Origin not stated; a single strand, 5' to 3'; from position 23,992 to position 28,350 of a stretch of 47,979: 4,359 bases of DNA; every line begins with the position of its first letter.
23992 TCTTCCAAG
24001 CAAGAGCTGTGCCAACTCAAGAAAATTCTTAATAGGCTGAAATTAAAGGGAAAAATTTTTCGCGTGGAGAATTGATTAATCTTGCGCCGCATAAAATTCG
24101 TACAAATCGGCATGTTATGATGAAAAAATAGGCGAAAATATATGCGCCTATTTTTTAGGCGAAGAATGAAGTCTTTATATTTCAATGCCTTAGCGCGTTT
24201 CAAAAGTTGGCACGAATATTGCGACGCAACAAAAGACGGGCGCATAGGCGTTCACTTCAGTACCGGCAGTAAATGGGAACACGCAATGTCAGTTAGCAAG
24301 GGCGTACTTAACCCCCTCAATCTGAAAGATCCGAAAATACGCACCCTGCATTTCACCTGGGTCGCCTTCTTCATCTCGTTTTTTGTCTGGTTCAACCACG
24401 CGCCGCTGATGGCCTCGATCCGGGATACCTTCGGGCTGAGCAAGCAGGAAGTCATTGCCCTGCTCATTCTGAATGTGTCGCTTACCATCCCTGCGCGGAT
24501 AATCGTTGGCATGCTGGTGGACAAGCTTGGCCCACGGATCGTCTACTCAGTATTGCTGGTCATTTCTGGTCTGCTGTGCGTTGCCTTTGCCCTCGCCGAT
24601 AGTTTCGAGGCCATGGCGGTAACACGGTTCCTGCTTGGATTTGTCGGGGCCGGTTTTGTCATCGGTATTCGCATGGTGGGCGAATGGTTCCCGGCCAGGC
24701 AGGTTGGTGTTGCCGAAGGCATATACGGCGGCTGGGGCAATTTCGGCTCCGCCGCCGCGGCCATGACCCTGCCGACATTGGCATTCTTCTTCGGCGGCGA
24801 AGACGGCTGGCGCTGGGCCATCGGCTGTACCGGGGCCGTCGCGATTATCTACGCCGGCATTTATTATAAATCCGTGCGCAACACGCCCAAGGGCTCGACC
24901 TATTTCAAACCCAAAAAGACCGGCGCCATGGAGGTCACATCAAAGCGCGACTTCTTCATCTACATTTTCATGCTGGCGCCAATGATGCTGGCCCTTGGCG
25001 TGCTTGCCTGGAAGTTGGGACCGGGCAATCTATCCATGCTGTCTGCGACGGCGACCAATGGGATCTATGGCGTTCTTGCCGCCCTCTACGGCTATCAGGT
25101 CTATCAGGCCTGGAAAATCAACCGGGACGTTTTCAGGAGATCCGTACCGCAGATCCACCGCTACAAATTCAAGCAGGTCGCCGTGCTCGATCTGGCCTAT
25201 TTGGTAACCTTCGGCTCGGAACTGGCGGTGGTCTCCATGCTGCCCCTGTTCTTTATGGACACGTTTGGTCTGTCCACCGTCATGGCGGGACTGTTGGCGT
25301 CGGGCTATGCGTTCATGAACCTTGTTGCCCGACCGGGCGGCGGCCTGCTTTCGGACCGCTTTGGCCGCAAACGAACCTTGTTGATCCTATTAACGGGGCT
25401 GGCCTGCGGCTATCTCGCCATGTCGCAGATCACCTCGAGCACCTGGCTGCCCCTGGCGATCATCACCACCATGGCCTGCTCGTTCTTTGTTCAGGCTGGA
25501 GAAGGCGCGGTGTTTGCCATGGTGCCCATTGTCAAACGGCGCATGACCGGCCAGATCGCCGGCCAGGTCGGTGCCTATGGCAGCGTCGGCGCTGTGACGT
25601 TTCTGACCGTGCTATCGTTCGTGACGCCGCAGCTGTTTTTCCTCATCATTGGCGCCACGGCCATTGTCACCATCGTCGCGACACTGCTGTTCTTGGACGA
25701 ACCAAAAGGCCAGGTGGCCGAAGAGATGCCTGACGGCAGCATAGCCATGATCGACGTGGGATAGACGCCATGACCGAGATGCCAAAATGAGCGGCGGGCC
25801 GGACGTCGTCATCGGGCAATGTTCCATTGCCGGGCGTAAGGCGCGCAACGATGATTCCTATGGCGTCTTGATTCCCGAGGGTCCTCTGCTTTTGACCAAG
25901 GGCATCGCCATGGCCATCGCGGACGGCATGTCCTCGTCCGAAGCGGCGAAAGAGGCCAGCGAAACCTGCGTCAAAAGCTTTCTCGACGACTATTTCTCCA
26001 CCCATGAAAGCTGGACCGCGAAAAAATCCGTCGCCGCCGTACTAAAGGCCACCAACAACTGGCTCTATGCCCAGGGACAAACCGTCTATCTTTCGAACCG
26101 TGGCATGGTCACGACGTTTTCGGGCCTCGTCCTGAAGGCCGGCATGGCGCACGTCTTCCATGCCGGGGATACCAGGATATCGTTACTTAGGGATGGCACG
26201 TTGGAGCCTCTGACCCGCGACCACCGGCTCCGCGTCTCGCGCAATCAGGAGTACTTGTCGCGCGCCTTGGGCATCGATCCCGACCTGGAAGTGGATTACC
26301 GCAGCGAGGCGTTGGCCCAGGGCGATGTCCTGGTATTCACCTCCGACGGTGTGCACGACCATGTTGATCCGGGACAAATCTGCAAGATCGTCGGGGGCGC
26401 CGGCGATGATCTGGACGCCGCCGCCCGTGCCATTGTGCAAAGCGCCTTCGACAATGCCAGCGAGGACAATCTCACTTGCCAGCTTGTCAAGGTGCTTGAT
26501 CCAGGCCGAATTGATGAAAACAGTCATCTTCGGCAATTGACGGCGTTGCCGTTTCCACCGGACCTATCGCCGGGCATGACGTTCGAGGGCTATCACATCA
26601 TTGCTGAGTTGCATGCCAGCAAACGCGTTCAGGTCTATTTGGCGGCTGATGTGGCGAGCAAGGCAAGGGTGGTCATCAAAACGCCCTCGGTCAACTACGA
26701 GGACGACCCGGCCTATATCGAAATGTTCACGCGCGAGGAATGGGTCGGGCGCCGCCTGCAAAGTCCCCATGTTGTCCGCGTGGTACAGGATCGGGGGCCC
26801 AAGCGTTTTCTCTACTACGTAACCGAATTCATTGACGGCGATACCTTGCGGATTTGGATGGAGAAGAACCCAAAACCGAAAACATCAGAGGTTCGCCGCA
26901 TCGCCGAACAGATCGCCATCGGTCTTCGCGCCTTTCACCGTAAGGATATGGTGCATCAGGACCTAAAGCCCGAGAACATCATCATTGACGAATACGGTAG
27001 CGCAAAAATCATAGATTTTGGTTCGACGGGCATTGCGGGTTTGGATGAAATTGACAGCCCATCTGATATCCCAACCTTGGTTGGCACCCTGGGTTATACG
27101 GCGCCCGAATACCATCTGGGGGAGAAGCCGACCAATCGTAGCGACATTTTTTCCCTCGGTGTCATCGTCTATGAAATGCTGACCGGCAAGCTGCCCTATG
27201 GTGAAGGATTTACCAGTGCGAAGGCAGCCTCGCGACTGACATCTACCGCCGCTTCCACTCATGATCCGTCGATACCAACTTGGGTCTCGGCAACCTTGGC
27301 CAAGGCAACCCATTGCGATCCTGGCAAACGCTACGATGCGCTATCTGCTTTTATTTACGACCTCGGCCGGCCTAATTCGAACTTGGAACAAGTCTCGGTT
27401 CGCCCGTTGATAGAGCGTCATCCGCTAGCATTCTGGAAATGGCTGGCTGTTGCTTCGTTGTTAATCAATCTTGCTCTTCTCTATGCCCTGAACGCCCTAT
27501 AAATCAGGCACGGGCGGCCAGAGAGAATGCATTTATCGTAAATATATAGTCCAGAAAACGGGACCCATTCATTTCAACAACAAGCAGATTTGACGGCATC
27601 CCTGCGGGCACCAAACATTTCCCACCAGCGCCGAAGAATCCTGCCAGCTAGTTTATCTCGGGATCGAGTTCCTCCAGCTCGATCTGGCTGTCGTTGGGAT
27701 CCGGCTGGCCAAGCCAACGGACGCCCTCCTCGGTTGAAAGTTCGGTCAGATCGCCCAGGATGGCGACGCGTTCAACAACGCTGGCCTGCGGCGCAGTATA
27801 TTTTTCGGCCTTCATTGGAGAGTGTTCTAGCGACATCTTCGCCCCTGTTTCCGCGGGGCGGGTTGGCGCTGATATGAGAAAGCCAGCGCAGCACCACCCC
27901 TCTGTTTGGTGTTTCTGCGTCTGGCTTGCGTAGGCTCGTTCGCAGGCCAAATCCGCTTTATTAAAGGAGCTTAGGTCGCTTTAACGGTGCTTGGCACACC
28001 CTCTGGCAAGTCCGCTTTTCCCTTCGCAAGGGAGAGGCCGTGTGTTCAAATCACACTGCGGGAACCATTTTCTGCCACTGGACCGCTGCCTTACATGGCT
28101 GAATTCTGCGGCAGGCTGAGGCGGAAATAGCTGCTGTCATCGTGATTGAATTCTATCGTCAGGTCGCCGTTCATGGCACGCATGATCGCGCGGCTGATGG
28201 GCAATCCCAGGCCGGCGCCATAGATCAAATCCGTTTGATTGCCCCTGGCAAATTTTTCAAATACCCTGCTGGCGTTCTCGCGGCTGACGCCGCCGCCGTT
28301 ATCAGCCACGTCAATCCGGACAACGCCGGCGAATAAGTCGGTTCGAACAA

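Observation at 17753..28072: tRNA-Thr and a degenerate copy of its 3' half bracket the entire nitrate-assimilation block: an integrase-less island scar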

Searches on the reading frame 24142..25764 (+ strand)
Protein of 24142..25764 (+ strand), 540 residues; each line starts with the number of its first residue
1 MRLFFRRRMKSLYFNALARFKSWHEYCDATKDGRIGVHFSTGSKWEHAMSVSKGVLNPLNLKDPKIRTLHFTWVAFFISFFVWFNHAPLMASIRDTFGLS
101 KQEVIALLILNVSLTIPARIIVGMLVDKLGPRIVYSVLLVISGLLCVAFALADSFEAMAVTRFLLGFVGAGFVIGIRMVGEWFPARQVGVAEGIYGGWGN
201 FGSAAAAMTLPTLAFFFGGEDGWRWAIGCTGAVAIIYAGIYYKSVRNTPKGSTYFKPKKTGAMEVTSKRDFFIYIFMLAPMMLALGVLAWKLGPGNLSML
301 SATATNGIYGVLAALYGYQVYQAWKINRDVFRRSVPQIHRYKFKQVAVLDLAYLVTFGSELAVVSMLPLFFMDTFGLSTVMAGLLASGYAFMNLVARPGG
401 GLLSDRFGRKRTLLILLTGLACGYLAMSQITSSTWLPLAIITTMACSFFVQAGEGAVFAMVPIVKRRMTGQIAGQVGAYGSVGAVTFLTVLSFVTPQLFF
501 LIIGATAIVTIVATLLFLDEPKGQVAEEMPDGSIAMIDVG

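Call 7: search_protein_families(library=pfam, proteins=[window:24142-25764:+])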
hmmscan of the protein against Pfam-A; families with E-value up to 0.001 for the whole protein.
window:24142-25764:+ (540 aa): 2 families
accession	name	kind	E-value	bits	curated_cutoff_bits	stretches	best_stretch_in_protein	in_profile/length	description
PF07690.21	MFS_1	-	4.4e-42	144.7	33.4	2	73-298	2-235/347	Major Facilitator Superfamily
PF00083.30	Sugar_tr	-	3.3e-09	36.6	22.3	2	362-530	271-449/452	Sugar (and other) transporter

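Call 46: search_protein_families(library=ncbifam, proteins=[window:24142-25764:+], max_evalue=0.00001)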
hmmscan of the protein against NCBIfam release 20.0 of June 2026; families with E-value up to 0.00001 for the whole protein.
window:24142-25764:+ (540 aa): 14 families
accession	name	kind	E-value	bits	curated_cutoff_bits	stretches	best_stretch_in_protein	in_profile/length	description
TIGR00886.1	2A0108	subfamily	1e-97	327.6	311.7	1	67-484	1-368/368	NarK family nitrate/nitrite MFS transporter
TIGR00893.1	2A0114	subfamily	2e-18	66.6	395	1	91-253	18-177/399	D-galactonate transporter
TIGR00881.1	2A0104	subfamily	2.6e-18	66.2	407.75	1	74-250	2-176/379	phosphoglycerate transporter protein PgtP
NF049980.1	SfMCT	equivalog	1.5e-12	46.9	320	2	345-446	214-315/378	L-lactate MFS transporter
TIGR00890.1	2A0111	subfamily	1.4e-09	37.3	374.85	1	81-465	20-320/377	oxalate/formate antiport family MFS transporter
NF007077.0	PRK09528.1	subfamily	1.6e-09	36.8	429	1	340-521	10-195/421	galactoside permease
TIGR00895.1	2A0115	subfamily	2.2e-08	33.4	418.55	1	73-212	256-396/398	aromatic acid/H+ symport family MFS transporter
TIGR00711.1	efflux_EmrB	subfamily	2.8e-08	32.9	230.2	0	341-450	252-366/485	DHA2 family efflux MFS transporter permease subunit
TIGR04259.1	oxa_formateAnti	equivalog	3.5e-08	32.7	335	0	92-214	28-150/405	oxalate/formate MFS antiporter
TIGR00880.1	2_A_01_02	superfamily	4.8e-08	33.2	131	0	120-236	16-129/141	multidrug resistance protein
NF038077.1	MFS_export_MxcK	equivalog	4.5e-07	29.2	525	1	355-526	19-194/405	myxochelin export MFS transporter MxcK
NF012174.0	tet_MFS_A_B_C_D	equivalog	5.2e-07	28.8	475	1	366-524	24-184/382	Tet(A)/Tet(B)/Tet(C) family tetracycline efflux MFS transporter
NF003477.0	PRK05122.1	subfamily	5.7e-07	28.5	374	0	346-526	22-206/404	MFS transporter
NF045684.1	tet_MFS_65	exception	2.1e-06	27.2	800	1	380-522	35-177/383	tetracycline efflux MFS transporter Tet(65)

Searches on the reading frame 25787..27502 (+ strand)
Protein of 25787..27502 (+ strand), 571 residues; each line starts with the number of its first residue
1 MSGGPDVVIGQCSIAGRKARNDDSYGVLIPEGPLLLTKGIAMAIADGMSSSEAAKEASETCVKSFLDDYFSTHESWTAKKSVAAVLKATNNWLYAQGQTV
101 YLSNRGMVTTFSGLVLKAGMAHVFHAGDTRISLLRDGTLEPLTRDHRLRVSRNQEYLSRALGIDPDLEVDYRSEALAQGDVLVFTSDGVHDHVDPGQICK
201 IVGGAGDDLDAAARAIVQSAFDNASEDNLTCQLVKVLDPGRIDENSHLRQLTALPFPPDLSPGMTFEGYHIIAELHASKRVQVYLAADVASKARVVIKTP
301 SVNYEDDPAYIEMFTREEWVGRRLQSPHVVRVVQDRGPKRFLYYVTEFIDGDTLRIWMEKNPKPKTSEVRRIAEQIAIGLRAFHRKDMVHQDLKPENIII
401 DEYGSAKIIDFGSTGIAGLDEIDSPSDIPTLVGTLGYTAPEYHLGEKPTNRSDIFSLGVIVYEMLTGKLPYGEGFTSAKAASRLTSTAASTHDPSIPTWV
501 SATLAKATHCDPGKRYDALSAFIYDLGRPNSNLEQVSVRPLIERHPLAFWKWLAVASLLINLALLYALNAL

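Call 7: search_protein_families(library=pfam, proteins=[window:25787-27502:+])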
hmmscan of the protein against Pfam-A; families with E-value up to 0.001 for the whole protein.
window:25787-27502:+ (571 aa): 6 families
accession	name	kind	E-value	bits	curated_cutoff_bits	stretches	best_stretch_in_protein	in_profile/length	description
PF00069.31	Pkinase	-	2e-37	129.5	31.7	1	282-518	14-254/263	Protein kinase domain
PF07714.23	PK_Tyr_Ser-Thr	-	2.5e-24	86.4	23.1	1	289-516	25-249/258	Protein tyrosine and serine/threonine kinase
PF13672.11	PP2C_2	-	2.4e-11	44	24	1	39-237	24-208/209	Protein phosphatase 2C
PF07228.17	SpoIIE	-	4e-06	27.3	25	1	79-196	37-140/192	Stage II sporulation protein E (SpoIIE)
PF00481.26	PP2C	-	7.4e-06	26.2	20.3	0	42-147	37-141/255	Protein phosphatase 2C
PF01636.29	APH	-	0.0004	20.6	23.2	0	389-416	171-199/239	Phosphotransferase enzyme family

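Call 15: find_encoding_contigs(protein=window:25787-27502:+, flank=10000, max_places=10)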
Protein window:25787-27502:+ (571 aa): 1 contig read that carries it; 1 place shown.
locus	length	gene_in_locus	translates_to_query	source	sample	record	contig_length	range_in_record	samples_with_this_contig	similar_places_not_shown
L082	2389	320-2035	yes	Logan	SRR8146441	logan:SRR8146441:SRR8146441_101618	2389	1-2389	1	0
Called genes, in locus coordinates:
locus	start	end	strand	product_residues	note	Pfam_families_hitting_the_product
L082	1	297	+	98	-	?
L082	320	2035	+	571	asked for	PF13672:PP2C_2, PF00481:PP2C (faint), PF07228:SpoIIE (weak), PF00069:Pkinase, PF07714:PK_Tyr_Ser-Thr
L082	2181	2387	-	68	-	?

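Call 31: find_related_loci(query=window:25787-27502:+, collection=metagenome_contigs, flank=10000)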
Query window:25787-27502:+ (571 aa) in metagenome_contigs; peptide patterns used: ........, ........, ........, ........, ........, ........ (x = any residue, [..] = any of these).
128 stretches matched a pattern; 56 encode a relative of the query (tblastn E <= 1e-3); 56 distinct loci.
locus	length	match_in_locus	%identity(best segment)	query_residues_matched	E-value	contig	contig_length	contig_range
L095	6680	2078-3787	70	1-570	0e+0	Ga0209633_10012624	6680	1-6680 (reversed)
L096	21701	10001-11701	63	4-570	0e+0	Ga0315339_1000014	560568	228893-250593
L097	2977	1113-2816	61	1-568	0e+0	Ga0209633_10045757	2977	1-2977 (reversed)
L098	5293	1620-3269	65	2-551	0e+0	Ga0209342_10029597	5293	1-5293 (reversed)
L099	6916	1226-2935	59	1-570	0e+0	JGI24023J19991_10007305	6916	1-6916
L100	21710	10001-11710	59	1-570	0e+0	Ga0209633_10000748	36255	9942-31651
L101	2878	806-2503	60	4-569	0e+0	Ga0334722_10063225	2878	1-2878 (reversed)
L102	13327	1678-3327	62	1-551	0e+0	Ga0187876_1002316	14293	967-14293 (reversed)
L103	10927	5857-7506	62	1-551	0e+0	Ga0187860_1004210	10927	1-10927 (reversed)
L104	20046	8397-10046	62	1-551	0e+0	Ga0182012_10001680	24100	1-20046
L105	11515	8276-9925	62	1-551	0e+0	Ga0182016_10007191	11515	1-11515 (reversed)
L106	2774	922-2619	60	4-569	0e+0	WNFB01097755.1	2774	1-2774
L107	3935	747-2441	60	5-569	0e+0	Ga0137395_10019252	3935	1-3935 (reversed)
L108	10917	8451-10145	60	5-569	0e+0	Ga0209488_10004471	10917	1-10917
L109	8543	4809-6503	60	5-569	0e+0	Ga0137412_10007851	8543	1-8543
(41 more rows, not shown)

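Call 46: search_protein_families(library=ncbifam, proteins=[window:25787-27502:+], max_evalue=0.00001)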
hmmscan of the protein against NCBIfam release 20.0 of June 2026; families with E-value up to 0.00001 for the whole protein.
window:25787-27502:+ (571 aa): 13 families
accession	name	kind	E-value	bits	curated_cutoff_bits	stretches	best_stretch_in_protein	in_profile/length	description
NF033483.0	PknB_PASTA_kin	equivalog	1.4e-50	172.9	450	1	281-531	21-270/563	Stk1 family PASTA domain-containing Ser/Thr kinase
NF047741.1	antiphage_MADS6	equivalog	7.2e-42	143.7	460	2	265-526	187-457/612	methylation-associated defense system protein kinase MAD6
NF033484.1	Stp1_PP2C_phos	equivalog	1.6e-30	106.3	230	1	18-234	8-231/232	Stp1/IreP family PP2C-type Ser/Thr phosphatase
NF052427.1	StpK7MSMEG_1200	equivalog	2.4e-30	105.6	900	1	280-519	20-258/601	serine/threonine protein kinase StpK7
NF038150.1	lanthi_synth_IV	equivalog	1e-26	93.5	650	1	267-518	189-446/851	class IV lanthionine synthetase LanL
TIGR03903.1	TOMM_kin_cyc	equivalog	3.5e-26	91.4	705.75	1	293-479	4-196/1267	TOMM system kinase/cyclase fusion protein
NF009651.0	PRK13184.1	equivalog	4.5e-24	84.5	839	1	269-526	4-287/932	serine/threonine-protein kinase PknD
NF038151.1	lanthi_synth_III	equivalog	3.6e-17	62.1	575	1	266-503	220-458/833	class III lanthionine synthetase LanKC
NF053615.1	SerThrKinAfsKStmc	equivalog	1.5e-14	53.7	1300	1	270-471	16-213/809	protein serine/threonine kinase AfsK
NF033442.0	BREX_PglW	equivalog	2.3e-12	45.5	990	1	375-533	320-490/1391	BREX system serine/threonine kinase PglW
NF043056.1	T4SS_LegK1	equivalog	1.3e-08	33.9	550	1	385-462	207-281/516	Dot/Icm T4SS effector kinase LegK1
NF058632.1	SerThrKinPrkT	equivalog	1.2e-06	27.8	280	1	269-418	23-169/322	serine/threonine protein kinase PrkT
TIGR03724.2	arch_bud32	equivalog_domain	2.9e-06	26.9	125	1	345-435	71-151/193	KEOPS complex kinase/ATPase Bud32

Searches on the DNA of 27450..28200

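Call 62: search_rna_families(source=window, start=27450, end=28200, threshold=evalue, max_evalue=10, show_alignments=2)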
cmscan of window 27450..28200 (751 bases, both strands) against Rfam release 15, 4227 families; matches with E-value up to 10: 1.
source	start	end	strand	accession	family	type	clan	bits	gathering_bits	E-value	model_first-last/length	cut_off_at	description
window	27450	27548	-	RF01248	snR8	Gene; snRNA; snoRNA; HACA-box;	CL00039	21.8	45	0.11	1-100/184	3'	Small nucleolar RNA snR8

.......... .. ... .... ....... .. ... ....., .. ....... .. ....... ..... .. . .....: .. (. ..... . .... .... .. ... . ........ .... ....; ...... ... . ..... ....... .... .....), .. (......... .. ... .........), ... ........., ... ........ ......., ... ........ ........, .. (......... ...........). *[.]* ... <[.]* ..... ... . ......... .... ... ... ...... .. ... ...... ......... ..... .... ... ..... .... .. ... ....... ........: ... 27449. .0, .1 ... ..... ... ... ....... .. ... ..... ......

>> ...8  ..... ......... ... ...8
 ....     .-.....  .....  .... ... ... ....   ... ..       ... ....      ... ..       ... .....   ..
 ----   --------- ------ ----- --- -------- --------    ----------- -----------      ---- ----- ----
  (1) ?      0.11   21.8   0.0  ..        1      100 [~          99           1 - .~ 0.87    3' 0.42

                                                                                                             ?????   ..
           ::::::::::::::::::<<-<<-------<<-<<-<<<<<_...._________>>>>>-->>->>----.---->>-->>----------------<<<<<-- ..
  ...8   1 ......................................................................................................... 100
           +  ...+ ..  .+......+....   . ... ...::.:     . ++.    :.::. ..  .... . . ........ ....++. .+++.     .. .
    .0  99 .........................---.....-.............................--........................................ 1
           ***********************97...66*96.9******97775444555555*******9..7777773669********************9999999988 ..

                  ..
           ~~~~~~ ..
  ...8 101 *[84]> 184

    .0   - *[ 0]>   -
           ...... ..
